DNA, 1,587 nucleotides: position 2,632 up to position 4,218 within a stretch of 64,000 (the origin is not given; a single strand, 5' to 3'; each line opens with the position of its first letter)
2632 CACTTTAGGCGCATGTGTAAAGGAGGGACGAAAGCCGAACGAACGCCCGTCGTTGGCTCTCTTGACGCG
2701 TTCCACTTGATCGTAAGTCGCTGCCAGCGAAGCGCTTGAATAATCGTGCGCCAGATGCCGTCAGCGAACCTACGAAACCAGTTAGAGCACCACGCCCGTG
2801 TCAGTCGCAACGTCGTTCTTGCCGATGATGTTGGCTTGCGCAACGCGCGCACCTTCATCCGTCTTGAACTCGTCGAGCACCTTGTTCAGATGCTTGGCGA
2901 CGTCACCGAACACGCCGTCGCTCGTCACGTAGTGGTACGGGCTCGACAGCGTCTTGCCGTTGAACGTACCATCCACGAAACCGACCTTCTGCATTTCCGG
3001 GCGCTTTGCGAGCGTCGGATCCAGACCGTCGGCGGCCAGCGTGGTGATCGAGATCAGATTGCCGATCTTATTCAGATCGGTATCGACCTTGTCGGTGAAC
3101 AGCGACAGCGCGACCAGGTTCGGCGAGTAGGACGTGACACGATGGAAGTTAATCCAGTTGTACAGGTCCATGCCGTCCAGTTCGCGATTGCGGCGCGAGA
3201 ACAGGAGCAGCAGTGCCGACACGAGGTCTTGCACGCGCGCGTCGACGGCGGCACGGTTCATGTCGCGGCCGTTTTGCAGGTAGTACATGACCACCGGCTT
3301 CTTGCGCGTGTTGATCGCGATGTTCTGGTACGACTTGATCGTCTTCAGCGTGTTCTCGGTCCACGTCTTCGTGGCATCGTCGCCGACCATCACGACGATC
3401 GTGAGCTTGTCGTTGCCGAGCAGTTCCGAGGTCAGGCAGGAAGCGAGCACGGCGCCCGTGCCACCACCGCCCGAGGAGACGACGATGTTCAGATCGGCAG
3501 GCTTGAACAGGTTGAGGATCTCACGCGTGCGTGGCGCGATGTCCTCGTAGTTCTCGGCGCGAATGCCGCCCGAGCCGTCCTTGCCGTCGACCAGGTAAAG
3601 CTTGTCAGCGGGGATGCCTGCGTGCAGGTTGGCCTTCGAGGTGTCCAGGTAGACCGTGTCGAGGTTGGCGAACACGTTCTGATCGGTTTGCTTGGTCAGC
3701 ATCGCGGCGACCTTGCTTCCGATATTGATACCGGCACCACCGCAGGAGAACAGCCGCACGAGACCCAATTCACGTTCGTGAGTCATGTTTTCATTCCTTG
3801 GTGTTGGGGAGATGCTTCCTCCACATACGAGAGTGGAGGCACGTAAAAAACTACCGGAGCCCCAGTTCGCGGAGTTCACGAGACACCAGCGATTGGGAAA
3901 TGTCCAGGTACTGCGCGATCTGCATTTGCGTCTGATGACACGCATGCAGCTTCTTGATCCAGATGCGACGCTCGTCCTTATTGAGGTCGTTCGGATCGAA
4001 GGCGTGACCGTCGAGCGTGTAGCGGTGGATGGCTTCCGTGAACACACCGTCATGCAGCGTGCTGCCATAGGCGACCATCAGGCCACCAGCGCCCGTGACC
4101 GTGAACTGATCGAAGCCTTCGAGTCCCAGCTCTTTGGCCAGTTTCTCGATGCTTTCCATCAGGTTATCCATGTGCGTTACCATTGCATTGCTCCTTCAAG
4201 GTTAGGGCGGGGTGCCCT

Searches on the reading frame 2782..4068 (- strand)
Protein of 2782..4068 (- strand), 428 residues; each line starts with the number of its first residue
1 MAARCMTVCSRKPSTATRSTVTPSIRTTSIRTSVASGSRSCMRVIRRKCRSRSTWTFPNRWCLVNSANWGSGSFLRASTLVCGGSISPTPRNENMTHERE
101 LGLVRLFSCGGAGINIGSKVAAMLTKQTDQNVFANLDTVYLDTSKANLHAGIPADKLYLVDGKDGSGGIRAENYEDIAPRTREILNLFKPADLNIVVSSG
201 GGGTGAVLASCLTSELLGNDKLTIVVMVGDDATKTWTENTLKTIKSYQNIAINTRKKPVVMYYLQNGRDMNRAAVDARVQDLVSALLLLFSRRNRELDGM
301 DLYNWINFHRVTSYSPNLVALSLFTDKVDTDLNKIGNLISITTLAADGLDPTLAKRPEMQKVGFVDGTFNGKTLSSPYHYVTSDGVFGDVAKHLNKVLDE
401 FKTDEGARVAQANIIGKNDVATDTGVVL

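Call 12: search_protein_families(library=pfam, proteins=[window:2782-4068:-], max_evalue=0.01)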
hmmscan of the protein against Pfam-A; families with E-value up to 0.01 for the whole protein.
window:2782-4068:- (428 aa): 2 families
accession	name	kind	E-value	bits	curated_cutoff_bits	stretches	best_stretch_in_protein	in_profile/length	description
PF00091.31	Tubulin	-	7.1e-08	33.4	33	1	107-246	5-169/190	Tubulin/FtsZ family, GTPase domain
PF22334.1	TubZ_C_2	-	7.1e-06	26.8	27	1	297-367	1-69/88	Phage tubulin-like protein, C-terminal domain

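Call 14: find_related_loci(query=window:2782-4068:-, collection=viral_contigs, flank=10000)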
Query window:2782-4068:- (428 aa) in viral_contigs; peptide patterns used: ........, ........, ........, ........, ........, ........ (x = any residue, [..] = any of these).
1 stretches matched a pattern, but none encodes a relative of the query by tblastn (E <= 1e-3).

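Call 15: search_dna_similar(query=window:2782-4068:-, collection=phages, mode=protein)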
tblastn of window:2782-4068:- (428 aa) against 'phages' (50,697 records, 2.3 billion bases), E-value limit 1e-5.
Records with a match: 186; places in all: 186; records where one place covers at least 80% of the query: 4.
Best place of each record, by identity: <60% 186.
By first word of the organism name: Pseudomonas 67; Erwinia 28; Serratia 21; Klebsiella 16; Aeromonas 15; Ralstonia 13; Burkholderia 4; Vibrio 4; Xanthomonas 2; Salmonella 2; and 10 more.
By host as written in the record: Pseudomonas aeruginosa 26; Erwinia amylovora 20; Klebsiella pneumoniae 14; - 12; Aeromonas hydrophila 8; Pseudomonas aeruginosa PAO1 8; Ralstonia solanacearum 6; Ralstonia pseudosolanacearum 5; and 55 more.
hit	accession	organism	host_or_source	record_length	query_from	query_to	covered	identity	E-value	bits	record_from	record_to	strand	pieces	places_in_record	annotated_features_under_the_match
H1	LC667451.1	Burkholderia phage FLC9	Burkholderia glumae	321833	47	428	89%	38.1%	3e-72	252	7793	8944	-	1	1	hypothetical protein (x2)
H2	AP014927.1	Ralstonia phage RSF1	Ralstonia solanacearum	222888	130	428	70%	40.3%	2e-46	177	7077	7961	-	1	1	hypothetical protein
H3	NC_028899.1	Ralstonia phage RSF1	Ralstonia solanacearum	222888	130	428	70%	40.3%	2e-46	177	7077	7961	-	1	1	tubulin PhuZ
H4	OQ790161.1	Xanthomonas phage RTH11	Xanthomonas sp.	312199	85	428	80%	34.7%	2e-45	174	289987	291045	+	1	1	tubulin | hypothetical protein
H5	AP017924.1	Ralstonia phage RP12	Ralstonia solanacearum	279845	60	421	85%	32.8%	1e-42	166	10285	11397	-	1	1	hypothetical protein (x2)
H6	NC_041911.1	Ralstonia phage RP12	Ralstonia solanacearum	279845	60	421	85%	32.8%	1e-42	166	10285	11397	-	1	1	tubulin PhuZ | hypothetical protein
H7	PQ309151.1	Ralstonia phage RsoM3USA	Ralstonia solanacearum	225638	133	428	69%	40.1%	7e-46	176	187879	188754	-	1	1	tubulin PhuZ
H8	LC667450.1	Burkholderia phage FLC8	Burkholderia glumae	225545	133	428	69%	39.4%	9e-45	172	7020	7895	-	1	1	hypothetical protein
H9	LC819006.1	Ralstonia phage FLC4-11C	Ralstonia pseudosolanacearum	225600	133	428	69%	39.4%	9e-45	172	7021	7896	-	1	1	hypothetical protein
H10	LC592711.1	Burkholderia phage FLC6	Burkholderia glumae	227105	133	428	69%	39.4%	9e-45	172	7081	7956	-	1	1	hypothetical protein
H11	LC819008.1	Ralstonia phage FLC4-4C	Ralstonia pseudosolanacearum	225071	101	411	73%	37.4%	9e-46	175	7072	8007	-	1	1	hypothetical protein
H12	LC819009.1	Ralstonia phage FLC4-5C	Ralstonia pseudosolanacearum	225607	101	411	73%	37.4%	9e-46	175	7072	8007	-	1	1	hypothetical protein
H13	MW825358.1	Xanthomonas phage vB_XciM_LucasX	Xanthomonas citri 306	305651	95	428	78%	34.7%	2e-40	159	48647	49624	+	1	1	hypothetical protein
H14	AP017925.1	Ralstonia phage RP31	Ralstonia solanacearum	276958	93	421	77%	34.7%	2e-41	162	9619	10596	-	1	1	hypothetical protein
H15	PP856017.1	Burkholderia phage vB_BgluM-SURPRISE13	Burkholderia glumae LMG 2196 (= ATCC ...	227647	101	411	73%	36.4%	9e-47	178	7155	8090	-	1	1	tubulin nucleotide-binding domain-like superfamily protein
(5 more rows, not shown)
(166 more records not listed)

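Call 19: find_homologous_proteins(query=window:2782-4068:-, max_evalue=1e-20)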
Query window:2782-4068:- (428 aa): 45 proteins with E <= 1e-20 among 8000 candidates.
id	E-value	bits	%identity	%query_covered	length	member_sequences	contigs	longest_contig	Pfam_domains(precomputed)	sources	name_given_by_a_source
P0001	1.0e-215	735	100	78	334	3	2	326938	PF00091.32,PF22334.2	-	-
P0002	1.7e-164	566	77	78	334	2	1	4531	PF00091.32,PF22334.2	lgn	-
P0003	5.9e-150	518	71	78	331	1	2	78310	PF00091.32,PF22334.2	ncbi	-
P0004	2.3e-149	516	71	78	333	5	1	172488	PF00091.32,PF22334.2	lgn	-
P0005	4.2e-149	515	70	78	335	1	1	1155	PF00091.32,PF22334.2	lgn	-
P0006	1.3e-139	484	65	78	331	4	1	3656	PF00091.32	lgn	-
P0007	6.9e-116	406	57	78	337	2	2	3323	PF00091.32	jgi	jgi:hypothetical protein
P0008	2.4e-111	391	56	78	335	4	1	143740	PF00091.32,PF22334.2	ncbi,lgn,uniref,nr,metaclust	ncbi:hypothetical protein AWB81_01853 [Caballeronia arationis]|uniref:hypothetical protein n=1 Tax=C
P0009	5.9e-111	390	57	78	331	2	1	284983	PF00091.32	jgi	jgi:hypothetical protein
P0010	5.5e-109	383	54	78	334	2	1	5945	PF00091.32,PF22334.2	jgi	jgi:hypothetical protein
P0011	8.6e-107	376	53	78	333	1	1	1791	PF00091.32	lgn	-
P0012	9.8e-107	376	53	79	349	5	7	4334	-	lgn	-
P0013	2.8e-103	364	53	78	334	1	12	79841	PF00091.32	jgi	jgi:hypothetical protein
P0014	2.6e-101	358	53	78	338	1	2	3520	-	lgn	-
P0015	2.7e-101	358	56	70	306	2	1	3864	PF00091.32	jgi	jgi:hypothetical protein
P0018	1.4e-96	342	51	78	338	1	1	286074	PF00091.32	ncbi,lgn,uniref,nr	ncbi:hypothetical protein [Paraburkholderia sp. BCC1886]|uniref:hypothetical protein n=1 Tax=Parabur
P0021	5.8e-92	327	51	78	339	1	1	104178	PF00091.32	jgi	jgi:hypothetical protein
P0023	1.7e-88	316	50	76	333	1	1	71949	PF00091.32,PF22334.2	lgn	-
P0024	2.6e-87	312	47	78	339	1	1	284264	PF00091.32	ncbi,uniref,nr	ncbi:hypothetical protein [Paraburkholderia adhaesiva]|uniref:hypothetical protein n=1 Tax=Paraburkh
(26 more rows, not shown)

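Call 20: find_encoding_contigs(protein=P0004, flank=10000, max_places=2)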
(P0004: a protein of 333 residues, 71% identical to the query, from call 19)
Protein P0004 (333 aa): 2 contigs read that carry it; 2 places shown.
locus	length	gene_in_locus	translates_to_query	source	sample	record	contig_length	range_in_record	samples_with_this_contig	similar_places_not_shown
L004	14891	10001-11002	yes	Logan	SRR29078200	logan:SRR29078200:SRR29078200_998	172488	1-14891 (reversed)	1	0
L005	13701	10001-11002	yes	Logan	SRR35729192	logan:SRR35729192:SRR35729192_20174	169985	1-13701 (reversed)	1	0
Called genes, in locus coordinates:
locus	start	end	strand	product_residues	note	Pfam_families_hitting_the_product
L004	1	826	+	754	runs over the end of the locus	-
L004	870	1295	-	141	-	-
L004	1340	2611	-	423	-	-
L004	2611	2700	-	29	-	-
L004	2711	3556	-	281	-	-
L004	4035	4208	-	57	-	-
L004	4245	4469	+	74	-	-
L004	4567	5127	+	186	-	-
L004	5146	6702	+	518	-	-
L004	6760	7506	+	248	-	-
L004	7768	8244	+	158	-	-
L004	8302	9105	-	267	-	PF24302:DUF7484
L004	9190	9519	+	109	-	-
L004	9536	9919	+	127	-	-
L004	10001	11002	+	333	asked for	PF00091:Tubulin, PF22334:TubZ_C_2 (weak)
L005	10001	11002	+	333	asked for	PF00091:Tubulin, PF22334:TubZ_C_2 (weak)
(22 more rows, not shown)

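Call 21: find_encoding_contigs(protein=P0003, flank=10000, max_places=2)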
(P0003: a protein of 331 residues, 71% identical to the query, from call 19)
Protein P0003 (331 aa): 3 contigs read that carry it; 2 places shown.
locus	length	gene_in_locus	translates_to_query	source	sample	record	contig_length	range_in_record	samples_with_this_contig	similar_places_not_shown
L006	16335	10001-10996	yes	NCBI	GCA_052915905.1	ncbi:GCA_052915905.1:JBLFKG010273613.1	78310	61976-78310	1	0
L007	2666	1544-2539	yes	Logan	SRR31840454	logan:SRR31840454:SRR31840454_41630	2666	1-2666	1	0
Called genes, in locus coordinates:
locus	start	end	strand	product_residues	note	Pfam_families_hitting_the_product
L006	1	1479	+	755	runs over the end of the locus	-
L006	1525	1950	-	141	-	-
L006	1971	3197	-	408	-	-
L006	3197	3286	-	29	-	-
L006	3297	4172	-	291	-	-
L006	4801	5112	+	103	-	-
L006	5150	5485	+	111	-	-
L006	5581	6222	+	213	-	-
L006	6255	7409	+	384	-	-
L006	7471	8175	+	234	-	-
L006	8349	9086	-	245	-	PF24302:DUF7484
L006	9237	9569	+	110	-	-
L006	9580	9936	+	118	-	-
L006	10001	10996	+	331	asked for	PF00091:Tubulin (weak), PF22334:TubZ_C_2 (weak)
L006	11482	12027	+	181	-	-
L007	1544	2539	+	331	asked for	PF00091:Tubulin (weak), PF22334:TubZ_C_2 (weak)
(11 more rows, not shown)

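Call 22: find_encoding_contigs(protein=P0002, flank=10000, max_places=2)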
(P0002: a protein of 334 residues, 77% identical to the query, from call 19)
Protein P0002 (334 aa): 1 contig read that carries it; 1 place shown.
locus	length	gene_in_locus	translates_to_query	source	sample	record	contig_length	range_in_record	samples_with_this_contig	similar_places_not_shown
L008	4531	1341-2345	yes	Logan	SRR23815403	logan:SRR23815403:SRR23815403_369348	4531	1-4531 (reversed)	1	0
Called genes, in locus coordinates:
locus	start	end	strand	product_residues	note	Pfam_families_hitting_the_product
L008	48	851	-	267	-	PF24302:DUF7484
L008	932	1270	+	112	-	-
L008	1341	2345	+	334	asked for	PF00091:Tubulin, PF22334:TubZ_C_2 (weak)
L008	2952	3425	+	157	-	-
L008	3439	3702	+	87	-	PF14573:PP-binding_2 (weak), PF00550:PP-binding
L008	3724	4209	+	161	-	-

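Call 30: find_encoding_contigs(protein=P0009, flank=10000, max_places=1)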
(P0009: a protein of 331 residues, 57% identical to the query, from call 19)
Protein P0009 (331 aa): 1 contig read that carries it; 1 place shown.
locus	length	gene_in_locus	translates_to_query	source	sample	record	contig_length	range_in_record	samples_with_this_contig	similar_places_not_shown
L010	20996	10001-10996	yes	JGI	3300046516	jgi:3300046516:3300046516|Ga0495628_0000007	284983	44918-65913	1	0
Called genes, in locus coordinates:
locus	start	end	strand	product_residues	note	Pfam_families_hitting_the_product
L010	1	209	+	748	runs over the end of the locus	-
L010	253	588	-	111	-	-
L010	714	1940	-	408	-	-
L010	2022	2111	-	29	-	-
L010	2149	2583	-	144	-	-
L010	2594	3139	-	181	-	-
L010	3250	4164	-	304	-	-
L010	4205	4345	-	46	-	-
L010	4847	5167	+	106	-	-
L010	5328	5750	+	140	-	-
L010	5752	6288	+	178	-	-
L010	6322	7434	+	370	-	-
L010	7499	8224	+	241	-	-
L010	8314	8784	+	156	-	-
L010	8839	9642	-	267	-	PF24302:DUF7484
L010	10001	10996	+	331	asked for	PF00091:Tubulin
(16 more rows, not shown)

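Call 31: find_encoding_contigs(protein=P0008, flank=10000, max_places=1)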
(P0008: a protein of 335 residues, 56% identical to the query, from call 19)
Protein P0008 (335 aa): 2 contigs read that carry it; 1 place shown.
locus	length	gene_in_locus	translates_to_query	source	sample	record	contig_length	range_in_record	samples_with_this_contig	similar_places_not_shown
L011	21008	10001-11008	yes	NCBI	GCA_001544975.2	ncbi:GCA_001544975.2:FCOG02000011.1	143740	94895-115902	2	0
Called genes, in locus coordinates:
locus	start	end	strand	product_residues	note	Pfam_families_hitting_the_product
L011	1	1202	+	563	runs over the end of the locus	-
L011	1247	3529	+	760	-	-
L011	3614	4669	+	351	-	-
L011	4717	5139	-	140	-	-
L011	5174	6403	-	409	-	-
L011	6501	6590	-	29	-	-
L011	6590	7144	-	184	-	-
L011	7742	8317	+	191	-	-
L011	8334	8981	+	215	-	-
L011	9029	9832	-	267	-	PF24302:DUF7484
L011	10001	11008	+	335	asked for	PF00091:Tubulin, PF22334:TubZ_C_2 (weak)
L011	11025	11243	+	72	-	-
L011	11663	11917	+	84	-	PF00550:PP-binding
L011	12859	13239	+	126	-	-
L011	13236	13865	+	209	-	-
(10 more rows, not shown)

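Call 32: find_encoding_contigs(protein=P0018, flank=10000, max_places=1)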
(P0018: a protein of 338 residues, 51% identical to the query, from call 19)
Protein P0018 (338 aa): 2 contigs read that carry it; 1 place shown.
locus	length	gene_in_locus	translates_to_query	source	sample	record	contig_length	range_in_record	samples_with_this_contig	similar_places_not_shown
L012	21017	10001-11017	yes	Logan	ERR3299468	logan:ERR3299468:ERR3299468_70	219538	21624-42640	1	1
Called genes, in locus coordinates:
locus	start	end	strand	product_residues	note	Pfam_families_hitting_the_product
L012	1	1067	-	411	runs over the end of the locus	-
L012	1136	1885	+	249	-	PF01541:GIY-YIG (weak)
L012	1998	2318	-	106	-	PF13876:Phage_gp49_66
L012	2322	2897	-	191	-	-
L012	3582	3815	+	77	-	-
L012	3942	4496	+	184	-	-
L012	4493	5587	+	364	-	-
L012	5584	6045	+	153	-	PF00583:Acetyltransf_1 (weak), PF13673:Acetyltransf_10, PF13508:Acetyltransf_7 (weak)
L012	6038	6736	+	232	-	-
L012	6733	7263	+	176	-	PF01661:Macro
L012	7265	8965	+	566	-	PF01368:DHH, PF02272:DHHA1, PF17768:RecJ_OB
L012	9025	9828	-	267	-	PF24302:DUF7484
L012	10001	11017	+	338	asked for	PF00091:Tubulin (weak)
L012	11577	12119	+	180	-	-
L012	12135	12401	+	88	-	PF00550:PP-binding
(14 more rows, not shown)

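Call 33: find_encoding_contigs(protein=P0024, flank=10000, max_places=1)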
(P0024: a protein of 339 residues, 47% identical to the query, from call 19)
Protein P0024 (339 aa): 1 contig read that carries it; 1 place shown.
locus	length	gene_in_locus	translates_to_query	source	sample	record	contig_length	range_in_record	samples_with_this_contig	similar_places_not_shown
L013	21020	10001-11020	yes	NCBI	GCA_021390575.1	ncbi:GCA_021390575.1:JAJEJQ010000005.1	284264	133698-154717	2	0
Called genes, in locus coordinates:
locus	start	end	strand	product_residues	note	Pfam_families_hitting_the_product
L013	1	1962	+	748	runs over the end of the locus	-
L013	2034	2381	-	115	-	-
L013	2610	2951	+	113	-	-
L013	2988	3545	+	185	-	PF00877:NLPC_P60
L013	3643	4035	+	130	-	PF16747:Adhesin_E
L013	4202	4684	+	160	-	-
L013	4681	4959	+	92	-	PF10711:DUF2513 (weak)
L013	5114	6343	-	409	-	-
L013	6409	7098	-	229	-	-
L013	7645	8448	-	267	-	PF24302:DUF7484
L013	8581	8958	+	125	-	-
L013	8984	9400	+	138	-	-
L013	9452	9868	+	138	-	-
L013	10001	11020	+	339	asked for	PF00091:Tubulin (weak)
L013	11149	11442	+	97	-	-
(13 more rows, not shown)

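Call 41: find_encoding_contigs(protein=P0013, flank=6000, max_places=1)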
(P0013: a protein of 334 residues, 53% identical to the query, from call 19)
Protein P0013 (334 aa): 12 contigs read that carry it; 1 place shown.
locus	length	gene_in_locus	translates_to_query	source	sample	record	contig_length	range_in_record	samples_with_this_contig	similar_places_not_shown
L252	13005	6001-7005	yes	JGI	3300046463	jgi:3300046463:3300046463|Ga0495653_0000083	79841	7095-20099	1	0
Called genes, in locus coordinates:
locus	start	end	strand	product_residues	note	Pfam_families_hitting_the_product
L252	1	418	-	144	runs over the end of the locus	-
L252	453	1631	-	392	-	-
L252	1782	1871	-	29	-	-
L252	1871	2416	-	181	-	-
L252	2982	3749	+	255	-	-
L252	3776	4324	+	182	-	PF13744:HTH_37 (weak), PF12844:HTH_19, PF13443:HTH_26 (weak), PF13560:HTH_31, PF01381:HTH_3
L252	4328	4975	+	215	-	-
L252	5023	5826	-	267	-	PF24302:DUF7484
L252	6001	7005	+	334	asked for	PF00091:Tubulin (weak)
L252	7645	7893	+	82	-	PF00550:PP-binding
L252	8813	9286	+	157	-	-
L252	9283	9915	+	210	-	-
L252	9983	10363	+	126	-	-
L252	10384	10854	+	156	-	-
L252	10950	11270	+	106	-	-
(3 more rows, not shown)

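Call 42: find_encoding_contigs(protein=P0021, flank=6000, max_places=1)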
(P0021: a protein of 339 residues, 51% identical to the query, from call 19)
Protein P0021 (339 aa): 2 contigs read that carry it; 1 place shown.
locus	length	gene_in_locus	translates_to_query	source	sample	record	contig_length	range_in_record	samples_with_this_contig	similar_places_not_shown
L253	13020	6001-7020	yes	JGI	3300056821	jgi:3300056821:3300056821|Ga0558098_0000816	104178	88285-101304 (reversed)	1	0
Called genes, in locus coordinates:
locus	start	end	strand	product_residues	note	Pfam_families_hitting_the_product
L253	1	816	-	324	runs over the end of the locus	-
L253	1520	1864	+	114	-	-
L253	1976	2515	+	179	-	-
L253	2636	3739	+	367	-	-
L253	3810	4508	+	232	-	-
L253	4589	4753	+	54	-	-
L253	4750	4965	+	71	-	-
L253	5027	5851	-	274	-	PF24302:DUF7484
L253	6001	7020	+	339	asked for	PF00091:Tubulin (weak)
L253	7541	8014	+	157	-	-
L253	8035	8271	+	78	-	PF00550:PP-binding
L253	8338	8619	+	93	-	-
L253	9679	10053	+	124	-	-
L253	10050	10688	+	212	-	-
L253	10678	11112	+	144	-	-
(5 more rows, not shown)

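Call 43: find_encoding_contigs(protein=P0023, flank=6000, max_places=1)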
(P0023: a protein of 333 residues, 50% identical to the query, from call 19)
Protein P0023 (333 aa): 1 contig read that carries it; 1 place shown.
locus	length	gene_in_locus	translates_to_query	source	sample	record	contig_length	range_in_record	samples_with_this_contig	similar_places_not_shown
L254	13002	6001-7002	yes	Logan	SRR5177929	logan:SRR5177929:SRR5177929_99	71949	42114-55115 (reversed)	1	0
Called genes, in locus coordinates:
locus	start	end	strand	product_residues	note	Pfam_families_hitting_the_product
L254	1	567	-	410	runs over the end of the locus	-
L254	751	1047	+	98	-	-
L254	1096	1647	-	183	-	-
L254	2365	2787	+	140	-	-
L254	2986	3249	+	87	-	-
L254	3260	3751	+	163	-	-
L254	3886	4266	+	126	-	-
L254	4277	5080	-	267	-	PF24302:DUF7484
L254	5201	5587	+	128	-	-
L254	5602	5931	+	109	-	-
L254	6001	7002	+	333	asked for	PF00091:Tubulin, PF22334:TubZ_C_2 (weak)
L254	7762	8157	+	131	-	-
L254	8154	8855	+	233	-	-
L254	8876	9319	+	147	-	-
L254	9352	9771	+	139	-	-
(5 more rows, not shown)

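Call 44: find_encoding_contigs(protein=P0006, flank=6000, max_places=1)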
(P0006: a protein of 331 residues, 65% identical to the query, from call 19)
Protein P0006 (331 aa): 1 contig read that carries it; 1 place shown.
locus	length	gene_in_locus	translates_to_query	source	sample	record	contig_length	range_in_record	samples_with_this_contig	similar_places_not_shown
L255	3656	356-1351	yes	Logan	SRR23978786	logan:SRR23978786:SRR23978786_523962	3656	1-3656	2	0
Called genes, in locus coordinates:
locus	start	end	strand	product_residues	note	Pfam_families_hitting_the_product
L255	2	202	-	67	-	?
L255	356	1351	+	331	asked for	PF00091:Tubulin (weak)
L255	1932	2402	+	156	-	-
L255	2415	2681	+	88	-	PF14573:PP-binding_2 (weak), PF00550:PP-binding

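Call 90: get_annotated_region(hit=H1, flank=7000)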
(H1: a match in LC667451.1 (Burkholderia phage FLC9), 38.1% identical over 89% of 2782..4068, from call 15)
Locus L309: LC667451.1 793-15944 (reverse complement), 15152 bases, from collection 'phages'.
description: Burkholderia phage FLC9 DNA, complete genome.
organism: Burkholderia phage FLC9 (NCBI taxid 2906467)
taxonomy: Viruses; Duplodnaviria; Heunggongvirae; Uroviricota; Caudoviricetes
host: Burkholderia glumae; source: -; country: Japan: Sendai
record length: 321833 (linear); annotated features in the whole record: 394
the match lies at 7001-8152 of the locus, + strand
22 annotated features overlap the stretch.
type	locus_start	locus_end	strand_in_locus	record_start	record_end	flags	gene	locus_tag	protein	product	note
CDS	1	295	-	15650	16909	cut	-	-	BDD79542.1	hypothetical protein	FLC9_gp23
CDS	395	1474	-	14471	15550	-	-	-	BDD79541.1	hypothetical protein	FLC9_gp22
CDS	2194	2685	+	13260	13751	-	-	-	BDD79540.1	hypothetical protein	FLC9_gp21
CDS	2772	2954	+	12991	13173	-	-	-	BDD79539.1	hypothetical protein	FLC9_gp20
CDS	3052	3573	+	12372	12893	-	-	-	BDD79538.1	hypothetical protein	FLC9_gp19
CDS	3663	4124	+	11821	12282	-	-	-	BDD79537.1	hypothetical protein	FLC9_gp18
CDS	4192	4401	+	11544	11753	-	-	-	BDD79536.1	hypothetical protein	FLC9_gp17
CDS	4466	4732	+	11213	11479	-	-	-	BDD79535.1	hypothetical protein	FLC9_gp16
CDS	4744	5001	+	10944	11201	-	-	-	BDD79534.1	hypothetical protein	FLC9_gp15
CDS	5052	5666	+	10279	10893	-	-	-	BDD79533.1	hypothetical protein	FLC9_gp14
CDS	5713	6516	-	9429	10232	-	-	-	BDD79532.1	hypothetical protein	FLC9_gp13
CDS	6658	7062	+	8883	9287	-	-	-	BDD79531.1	hypothetical protein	FLC9_gp12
CDS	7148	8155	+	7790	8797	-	-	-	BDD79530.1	hypothetical protein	FLC9_gp11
CDS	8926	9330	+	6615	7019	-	-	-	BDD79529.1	hypothetical protein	FLC9_gp10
CDS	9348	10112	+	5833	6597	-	-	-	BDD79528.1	hypothetical protein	FLC9_gp9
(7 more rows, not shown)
